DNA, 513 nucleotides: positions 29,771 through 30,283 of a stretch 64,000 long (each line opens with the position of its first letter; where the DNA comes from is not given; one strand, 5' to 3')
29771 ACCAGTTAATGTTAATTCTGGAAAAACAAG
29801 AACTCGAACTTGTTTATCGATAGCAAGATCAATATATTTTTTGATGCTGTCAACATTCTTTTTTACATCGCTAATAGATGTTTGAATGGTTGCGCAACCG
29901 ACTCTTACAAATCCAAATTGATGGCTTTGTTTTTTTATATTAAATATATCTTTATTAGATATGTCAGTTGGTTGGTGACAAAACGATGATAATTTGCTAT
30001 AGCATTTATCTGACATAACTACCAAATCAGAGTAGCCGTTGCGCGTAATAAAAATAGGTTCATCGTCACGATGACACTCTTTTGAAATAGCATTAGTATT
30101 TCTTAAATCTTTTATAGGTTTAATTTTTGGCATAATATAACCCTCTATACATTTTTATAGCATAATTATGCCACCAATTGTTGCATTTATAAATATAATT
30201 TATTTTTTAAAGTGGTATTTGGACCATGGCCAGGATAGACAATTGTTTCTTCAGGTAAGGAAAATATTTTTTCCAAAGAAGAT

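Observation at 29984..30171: NAD+ synthetase fused to a Phd/YefM antitoxin-like DNA-binding domain, with a perfect palindrome in its own promoter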

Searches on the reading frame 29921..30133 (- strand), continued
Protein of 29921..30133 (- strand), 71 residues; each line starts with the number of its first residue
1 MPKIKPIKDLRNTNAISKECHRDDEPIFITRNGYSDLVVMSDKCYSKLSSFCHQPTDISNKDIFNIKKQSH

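Call 52: search_protein_families(library=pfam, proteins=[L005:4001-4267:+, L005:4254-4574:+, L012:1433-1735:+, L063:2124-2465:+, L010:4001-4408:+], max_evalue=0.01)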
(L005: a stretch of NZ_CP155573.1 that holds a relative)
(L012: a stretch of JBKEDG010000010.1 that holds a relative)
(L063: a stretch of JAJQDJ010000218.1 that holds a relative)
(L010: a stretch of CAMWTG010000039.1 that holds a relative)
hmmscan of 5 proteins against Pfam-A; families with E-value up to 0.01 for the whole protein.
L005:4001-4267:+ (88 aa): 2 families
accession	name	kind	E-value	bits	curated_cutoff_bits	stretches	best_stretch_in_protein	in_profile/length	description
PF02604.26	PhdYeFM_antitox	-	8.7e-09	35.5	29.8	1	4-64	3-64/74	Antitoxin Phd_YefM, type II toxin-antitoxin system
PF16162.10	KwaB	-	0.0043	17.5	26.3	1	35-83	67-115/186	Kiwa protein KwaB-like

L005:4254-4574:+ (106 aa): 1 family
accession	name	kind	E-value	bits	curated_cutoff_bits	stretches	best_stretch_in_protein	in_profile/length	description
PF05016.21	ParE_toxin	-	1.2e-17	64.6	23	1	8-102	1-89/89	ParE toxin of type II toxin-antitoxin system, parDE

L012:1433-1735:+ (100 aa): 1 family
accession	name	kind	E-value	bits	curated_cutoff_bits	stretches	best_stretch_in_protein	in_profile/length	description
PF05016.21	ParE_toxin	-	4.3e-09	37.3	23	1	7-97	2-86/89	ParE toxin of type II toxin-antitoxin system, parDE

L063:2124-2465:+ (113 aa): 1 family
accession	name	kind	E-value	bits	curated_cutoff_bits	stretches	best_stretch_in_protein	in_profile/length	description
PF05016.21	ParE_toxin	-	3.3e-15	56.9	23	1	19-113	1-89/89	ParE toxin of type II toxin-antitoxin system, parDE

L010:4001-4408:+ (135 aa): 1 family
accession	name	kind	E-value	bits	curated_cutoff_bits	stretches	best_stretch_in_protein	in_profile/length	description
PF02604.26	PhdYeFM_antitox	-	1.8e-07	31.2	29.8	1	4-50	3-50/74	Antitoxin Phd_YefM, type II toxin-antitoxin system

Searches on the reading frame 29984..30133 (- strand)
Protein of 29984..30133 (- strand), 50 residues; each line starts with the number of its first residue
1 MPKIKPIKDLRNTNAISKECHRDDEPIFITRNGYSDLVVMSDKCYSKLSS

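Call 66: search_dna_similar(query=window:29984-30133:-, collection=plasmids, mode=protein, max_rows=12, max_evalue=0.001)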
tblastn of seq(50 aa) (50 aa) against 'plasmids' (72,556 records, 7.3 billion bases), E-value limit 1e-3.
Records with a match: 4; places in all: 4; records where one place covers at least 80% of the query: 4.
Best place of each record, by identity: <60% 4.
By first word of the organism name: Subdoligranulum 2; Paenibacillus 1; Clostridium 1.
By predicted mobility (MOB-suite, as given by PLSDB): non-mobilizable 4.
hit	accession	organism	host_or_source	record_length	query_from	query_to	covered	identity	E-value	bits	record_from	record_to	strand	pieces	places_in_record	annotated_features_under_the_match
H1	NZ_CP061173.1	Paenibacillus peoriae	cell culture,soil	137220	1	48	96%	53.1%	9e-9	55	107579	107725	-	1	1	type II toxin-antitoxin system Phd/YefM family antitoxin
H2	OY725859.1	Subdoligranulum variabile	-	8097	1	48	96%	50.0%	4e-8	53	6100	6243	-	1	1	record has no annotation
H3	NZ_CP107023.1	Clostridium beijerinckii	cell culture,cell pellet of fermenting ...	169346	1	50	100%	42.0%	4e-7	50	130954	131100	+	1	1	none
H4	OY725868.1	Subdoligranulum variabile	-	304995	4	47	88%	44.4%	4e-4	42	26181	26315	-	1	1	record has no annotation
